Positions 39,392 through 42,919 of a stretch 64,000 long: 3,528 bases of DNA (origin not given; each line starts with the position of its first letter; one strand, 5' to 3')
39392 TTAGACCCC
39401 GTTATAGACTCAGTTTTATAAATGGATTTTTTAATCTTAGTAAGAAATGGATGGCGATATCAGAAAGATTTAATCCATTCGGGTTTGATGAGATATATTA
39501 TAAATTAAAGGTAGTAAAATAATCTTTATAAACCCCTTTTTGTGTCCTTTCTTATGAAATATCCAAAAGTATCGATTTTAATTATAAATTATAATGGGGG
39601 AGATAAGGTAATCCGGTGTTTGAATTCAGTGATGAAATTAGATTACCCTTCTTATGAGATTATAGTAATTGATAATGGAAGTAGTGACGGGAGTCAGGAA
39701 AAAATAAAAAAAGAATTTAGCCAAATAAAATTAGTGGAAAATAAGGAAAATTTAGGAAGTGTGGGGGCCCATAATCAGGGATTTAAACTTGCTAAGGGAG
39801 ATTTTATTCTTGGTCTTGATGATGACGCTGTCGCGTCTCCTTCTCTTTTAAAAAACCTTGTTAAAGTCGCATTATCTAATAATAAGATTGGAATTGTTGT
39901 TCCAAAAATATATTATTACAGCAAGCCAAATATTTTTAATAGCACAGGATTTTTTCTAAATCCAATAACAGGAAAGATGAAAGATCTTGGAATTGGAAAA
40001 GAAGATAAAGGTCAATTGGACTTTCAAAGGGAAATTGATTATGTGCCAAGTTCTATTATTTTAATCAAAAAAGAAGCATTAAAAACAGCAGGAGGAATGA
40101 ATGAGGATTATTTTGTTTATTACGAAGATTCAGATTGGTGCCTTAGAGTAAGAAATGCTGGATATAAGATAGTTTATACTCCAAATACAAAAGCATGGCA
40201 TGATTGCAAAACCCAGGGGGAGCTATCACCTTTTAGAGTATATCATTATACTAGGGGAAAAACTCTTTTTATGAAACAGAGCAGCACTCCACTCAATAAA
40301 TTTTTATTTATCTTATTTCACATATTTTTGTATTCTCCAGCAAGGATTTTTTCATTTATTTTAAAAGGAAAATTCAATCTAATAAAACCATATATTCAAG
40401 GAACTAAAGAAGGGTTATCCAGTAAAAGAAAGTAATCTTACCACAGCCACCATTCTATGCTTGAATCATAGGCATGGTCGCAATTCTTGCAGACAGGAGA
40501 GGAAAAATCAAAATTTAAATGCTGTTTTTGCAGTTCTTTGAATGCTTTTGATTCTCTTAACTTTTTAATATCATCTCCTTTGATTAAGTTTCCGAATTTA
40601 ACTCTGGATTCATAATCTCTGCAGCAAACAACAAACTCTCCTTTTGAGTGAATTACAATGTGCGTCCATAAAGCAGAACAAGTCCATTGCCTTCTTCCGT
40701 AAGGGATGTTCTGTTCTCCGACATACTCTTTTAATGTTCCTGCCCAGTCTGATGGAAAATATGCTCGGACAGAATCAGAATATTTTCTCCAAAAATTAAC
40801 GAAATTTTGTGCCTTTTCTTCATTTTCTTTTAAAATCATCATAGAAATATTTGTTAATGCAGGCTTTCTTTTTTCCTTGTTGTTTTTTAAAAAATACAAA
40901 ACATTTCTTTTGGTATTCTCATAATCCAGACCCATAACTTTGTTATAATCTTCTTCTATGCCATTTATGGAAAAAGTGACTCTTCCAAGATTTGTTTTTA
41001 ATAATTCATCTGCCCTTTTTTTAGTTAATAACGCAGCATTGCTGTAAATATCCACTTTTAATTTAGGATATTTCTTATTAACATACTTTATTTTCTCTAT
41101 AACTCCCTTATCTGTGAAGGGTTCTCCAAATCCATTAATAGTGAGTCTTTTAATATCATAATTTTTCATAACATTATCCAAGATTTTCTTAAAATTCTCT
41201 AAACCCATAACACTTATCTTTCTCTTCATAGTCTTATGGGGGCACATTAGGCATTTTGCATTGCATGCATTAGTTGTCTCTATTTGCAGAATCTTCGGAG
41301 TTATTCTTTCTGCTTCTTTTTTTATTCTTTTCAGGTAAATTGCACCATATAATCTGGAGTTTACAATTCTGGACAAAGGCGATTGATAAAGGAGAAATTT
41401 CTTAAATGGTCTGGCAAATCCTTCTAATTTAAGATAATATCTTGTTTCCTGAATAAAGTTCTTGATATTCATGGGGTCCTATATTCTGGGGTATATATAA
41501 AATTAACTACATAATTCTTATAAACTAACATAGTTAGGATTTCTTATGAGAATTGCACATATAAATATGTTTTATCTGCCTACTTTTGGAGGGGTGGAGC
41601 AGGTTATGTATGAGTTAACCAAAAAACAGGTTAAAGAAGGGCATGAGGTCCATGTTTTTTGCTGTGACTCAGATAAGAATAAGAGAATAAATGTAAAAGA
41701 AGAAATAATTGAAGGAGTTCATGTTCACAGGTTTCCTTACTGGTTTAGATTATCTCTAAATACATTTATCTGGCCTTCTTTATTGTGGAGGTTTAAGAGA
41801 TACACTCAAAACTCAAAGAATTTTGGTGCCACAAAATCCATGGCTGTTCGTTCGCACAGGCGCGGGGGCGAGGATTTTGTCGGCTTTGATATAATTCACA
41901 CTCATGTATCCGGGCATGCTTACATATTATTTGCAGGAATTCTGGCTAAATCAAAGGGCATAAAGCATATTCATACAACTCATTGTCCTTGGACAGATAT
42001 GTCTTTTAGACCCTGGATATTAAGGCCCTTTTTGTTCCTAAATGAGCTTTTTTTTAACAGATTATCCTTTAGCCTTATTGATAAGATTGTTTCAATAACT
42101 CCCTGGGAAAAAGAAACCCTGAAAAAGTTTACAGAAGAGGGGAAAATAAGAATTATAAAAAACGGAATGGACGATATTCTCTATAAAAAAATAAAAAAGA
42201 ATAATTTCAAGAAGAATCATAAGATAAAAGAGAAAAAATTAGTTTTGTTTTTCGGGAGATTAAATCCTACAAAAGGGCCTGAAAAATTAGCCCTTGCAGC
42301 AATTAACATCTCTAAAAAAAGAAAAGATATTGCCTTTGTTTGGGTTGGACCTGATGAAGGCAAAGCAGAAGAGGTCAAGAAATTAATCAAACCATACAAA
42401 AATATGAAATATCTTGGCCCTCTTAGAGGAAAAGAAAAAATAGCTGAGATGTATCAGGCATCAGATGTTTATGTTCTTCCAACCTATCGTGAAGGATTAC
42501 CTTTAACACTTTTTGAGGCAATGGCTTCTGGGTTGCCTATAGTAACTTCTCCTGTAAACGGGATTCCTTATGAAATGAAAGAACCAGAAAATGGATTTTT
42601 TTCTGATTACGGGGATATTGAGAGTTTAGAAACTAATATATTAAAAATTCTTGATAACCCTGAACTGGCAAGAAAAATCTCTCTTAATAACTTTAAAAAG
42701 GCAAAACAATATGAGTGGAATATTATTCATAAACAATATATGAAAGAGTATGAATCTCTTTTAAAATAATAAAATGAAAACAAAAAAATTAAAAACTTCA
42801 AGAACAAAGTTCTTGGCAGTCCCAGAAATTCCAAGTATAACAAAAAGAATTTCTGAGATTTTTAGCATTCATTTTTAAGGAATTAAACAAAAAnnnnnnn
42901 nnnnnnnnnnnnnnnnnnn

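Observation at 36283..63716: Very large surface-glycan locus with three cobalamin-dependent radical SAM enzymes, one SPASM radical SAM and two SAM methyltransferases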

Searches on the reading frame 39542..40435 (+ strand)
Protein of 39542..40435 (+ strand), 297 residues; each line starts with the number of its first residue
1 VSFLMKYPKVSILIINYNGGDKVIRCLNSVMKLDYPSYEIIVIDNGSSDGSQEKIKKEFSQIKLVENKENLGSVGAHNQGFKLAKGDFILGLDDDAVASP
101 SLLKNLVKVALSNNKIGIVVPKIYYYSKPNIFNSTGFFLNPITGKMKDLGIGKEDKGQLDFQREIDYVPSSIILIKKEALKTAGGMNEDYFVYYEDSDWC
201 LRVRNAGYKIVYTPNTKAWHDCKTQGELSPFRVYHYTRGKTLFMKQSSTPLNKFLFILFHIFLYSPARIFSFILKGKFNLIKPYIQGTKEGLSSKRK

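Call 4: search_protein_families(library=pfam, proteins=[window:39542-40435:+], max_evalue=0.01)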
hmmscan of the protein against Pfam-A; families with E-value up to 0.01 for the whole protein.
window:39542-40435:+ (297 aa): 6 families
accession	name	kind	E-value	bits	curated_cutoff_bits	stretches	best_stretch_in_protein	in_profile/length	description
PF00535.33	Glycos_transf_2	-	2.6e-29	102.8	23.3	1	11-180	1-164/168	Glycosyl transferase family 2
PF13641.12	Glyco_tranf_2_3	-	1e-18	68.6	27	1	8-221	1-212/230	Glycosyltransferase like family 2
PF10111.15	Glyco_tranf_2_2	-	2.5e-12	47.3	27.3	1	36-231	28-225/276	Glycosyltransferase like family 2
PF13632.12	Glyco_trans_2_3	-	6.4e-05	23.3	27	1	89-217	2-120/198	Glycosyl transferase family group 2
PF13506.12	Glyco_transf_21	-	0.00013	21.9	21.7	1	78-224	23-158/174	Glycosyl transferase family 21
PF02709.20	Glyco_transf_7C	-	0.00062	19.8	23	1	164-215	15-67/78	N-terminal domain of galactosyltransferase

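Call 21: search_protein_families(library=ncbifam, proteins=[window:39542-40435:+], max_evalue=0.001)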
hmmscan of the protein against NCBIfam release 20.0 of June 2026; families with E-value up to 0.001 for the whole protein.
window:39542-40435:+ (297 aa): 27 families (the best 25 are shown)
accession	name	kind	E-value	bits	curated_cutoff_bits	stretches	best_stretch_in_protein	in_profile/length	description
TIGR03937.1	PgaC_IcaA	equivalog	1e-25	90.6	422.3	1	5-252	42-283/407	poly-beta-1,6-N-acetyl-D-glucosamine synthase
TIGR03965.1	mycofact_glyco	equivalog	1.2e-24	87.1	280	1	7-225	73-285/467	mycofactocin biosynthesis glycosyltransferase MftF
TIGR01556.1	rhamnosyltran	subfamily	1.8e-22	79.8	200.55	1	31-291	15-281/281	rhamnosyltransferase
NF041875.1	EPS_EpsD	equivalog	8.9e-19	68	370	1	10-109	1-103/325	exopolysaccharide biosynthesis glycosyltransferase EpsD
NF007482.0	PRK10073.1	equivalog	8e-18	64.5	423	1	7-114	5-114/334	glycosyltransferase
NF038299.1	EPS_HpsN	equivalog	1.9e-17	63.2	425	1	8-125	1-121/317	hormogonium polysaccharide biosynthesis glycosyltransferase HpsN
NF041394.1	GtaseAglG_Halo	equivalog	2.5e-13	50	440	1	9-220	2-215/304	glucosyl-dolichyl phosphate glucuronosyltransferase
NF050050.1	ProtGlycPglI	equivalog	5e-13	49.1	500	1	8-108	2-106/306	GalNAc(5)-diNAcBac-PP-undecaprenol beta-1,3-glucosyltransferase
NF038302.1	EPS_HpsE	equivalog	2.6e-12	46.4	300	1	10-224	3-226/307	hormogonium polysaccharide biosynthesis glycosyltransferase HpsE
NF007453.0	PRK10018.1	equivalog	2.9e-12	46.8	382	1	7-104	5-105/280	colanic acid biosynthesis glycosyltransferase WcaA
TIGR04017.1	WcaA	equivalog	3.3e-12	46.6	495.75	1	7-104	4-104/279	colanic acid biosynthesis glycosyltransferase WcaA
TIGR03111.1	glyc2_xrt_Gpos1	hypoth_equivalog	4.8e-12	45.4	363.95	1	3-118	44-164/439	TIGR03111 family XrtG-associated glycosyltransferase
NF047683.1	TeichurnBiosyTuaG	equivalog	9.1e-12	45.1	400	1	6-107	4-108/252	teichuronic acid biosynthesis protein TuaG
NF053739.1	GlytfEpsEBac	equivalog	1.6e-11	43.7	450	1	8-110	1-107/265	glycosyltransferase EpsE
NF045692.1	OglycostaseCruG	equivalog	5.4e-09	35.4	600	1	8-113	41-155/386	2'-O-glycosyltransferase CruG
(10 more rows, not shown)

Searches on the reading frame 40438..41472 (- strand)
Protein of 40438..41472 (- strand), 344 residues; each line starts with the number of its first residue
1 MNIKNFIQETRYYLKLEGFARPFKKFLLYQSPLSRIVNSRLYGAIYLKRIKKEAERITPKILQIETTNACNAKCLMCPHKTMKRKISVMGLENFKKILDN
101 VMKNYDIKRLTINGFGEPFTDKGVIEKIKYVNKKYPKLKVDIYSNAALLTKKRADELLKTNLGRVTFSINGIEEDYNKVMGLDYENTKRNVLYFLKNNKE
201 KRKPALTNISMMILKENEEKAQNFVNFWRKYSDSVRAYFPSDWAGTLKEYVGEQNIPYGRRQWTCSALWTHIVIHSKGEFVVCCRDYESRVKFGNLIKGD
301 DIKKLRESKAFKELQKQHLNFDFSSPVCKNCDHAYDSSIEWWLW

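Call 4: search_protein_families(library=pfam, proteins=[window:40438-41472:-], max_evalue=0.01)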
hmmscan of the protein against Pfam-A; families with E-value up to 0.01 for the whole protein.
window:40438-41472:- (344 aa): 2 families
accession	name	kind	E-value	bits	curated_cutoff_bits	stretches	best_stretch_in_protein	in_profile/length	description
PF04055.27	Radical_SAM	-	5.8e-18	66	29.5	1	64-227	1-165/166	Radical SAM superfamily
PF13186.11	SPASM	-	7.3e-10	39.4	21.5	1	265-332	1-67/67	Iron-sulfur cluster-binding domain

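Call 11: search_protein_families(library=ncbifam, proteins=[window:40438-41472:-], max_evalue=0.001)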
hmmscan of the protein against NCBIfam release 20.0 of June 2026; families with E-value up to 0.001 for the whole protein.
window:40438-41472:- (344 aa): 34 families (the best 25 are shown)
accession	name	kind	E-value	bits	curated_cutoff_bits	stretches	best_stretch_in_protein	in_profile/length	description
TIGR04317.1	W_rSAM_matur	equivalog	1.8e-25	89.8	380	1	59-231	3-174/349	tungsten cofactor oxidoreductase radical SAM maturase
TIGR04321.1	spiroSPASM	subfamily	4.9e-19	68.4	250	1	51-335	222-506/510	spiro-SPASM protein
TIGR04311.1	rSAM_Geo_metal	subfamily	3.1e-18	66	400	1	59-220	2-166/423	radical SAM/SPASM family putative metalloenzyme maturase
NF033640.1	N_Twi_rSAM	subfamily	1.2e-15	57.5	170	2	262-337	2-75/398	twitch domain-containing radical SAM protein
NF001199.0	PRK00164.2-1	equivalog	1.4e-12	47.4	231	1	62-230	14-177/308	GTP 3',8-cyclase MoaA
TIGR02668.1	moaA_archaeal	equivalog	2e-12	46.7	325.25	1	62-230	12-175/303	GTP 3',8-cyclase MoaA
TIGR02666.1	moaA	equivalog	2.2e-11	43.3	284.05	1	61-232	11-184/336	GTP 3',8-cyclase MoaA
NF050035.1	rSAM_WgK_link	exception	6.2e-11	41.9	650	1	58-175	7-122/367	radical SAM/SPASM peptide maturase WgkB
TIGR04054.1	rSAM_NirJ1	equivalog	3.6e-10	39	650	1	61-181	37-154/387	putative heme d1 biosynthesis radical SAM protein NirJ1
TIGR03962.1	mycofact_rSAM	equivalog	1.3e-09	37.7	265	1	59-235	11-180/339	mycofactocin radical SAM maturase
TIGR03977.1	rSAM_pair_HxsC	equivalog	1.5e-09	37.2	267.9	1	66-169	31-132/292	His-Xaa-Ser system radical SAM maturase HxsC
TIGR04546.1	rSAM_ahbC_deAc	equivalog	2.7e-09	36.3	650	1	64-198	43-172/390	12,18-didecarboxysiroheme deacetylase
NF012164.0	AlbA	equivalog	2.8e-09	35.9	850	1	62-166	115-214/442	subtilosin maturase AlbA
TIGR04133.1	rSAM_w_lipo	hypoth_equivalog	4.2e-09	35.8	425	1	46-181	10-145/350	TIGR04133 family radical SAM/SPASM protein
TIGR04055.1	rSAM_NirJ2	equivalog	1e-08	35.1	500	1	63-223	3-156/326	putative heme d1 biosynthesis radical SAM protein NirJ2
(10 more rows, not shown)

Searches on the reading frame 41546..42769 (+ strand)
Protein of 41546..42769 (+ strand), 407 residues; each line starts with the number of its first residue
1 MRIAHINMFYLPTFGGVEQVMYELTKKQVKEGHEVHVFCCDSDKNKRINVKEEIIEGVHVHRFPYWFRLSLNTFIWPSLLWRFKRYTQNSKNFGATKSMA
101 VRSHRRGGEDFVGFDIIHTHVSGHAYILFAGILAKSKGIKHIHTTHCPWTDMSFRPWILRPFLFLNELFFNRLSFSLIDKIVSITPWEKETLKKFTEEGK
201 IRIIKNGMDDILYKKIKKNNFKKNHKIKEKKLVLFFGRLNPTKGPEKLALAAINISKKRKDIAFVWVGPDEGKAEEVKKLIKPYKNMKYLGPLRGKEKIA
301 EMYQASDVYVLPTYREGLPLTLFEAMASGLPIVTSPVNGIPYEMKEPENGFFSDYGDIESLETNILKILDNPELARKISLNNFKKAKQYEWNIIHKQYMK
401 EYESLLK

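Call 4: search_protein_families(library=pfam, proteins=[window:41546-42769:+], max_evalue=0.01)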
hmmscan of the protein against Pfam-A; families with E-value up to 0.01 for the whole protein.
window:41546-42769:+ (407 aa): 7 families
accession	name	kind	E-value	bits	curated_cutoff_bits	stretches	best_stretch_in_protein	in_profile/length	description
PF00534.26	Glycos_transf_1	-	1.3e-33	116.4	26.4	1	218-382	3-169/172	Glycosyl transferases group 1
PF13692.12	Glyco_trans_1_4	-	6.8e-27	94.9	27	1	231-371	2-142/142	Glycosyl transferases group 1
PF13439.12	Glyco_transf_4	-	1.4e-23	84.2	28.5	1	14-209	1-167/170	Glycosyltransferase Family 4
PF13579.12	Glyco_trans_4_4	-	2.1e-14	54.6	29.7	1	15-207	1-158/158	Glycosyl transferase 4-like domain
PF20706.3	GT4-conflict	-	9.8e-09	35.1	26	1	223-340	190-316/385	Family 4 Glycosyltransferase in conflict systems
PF13524.12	Glyco_trans_1_2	-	8.9e-06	26.2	25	1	257-382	10-125/144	Glycosyl transferase-like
PF08323.17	Glyco_transf_5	-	0.00016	21.9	22.7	1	13-132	14-149/239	Starch synthase catalytic domain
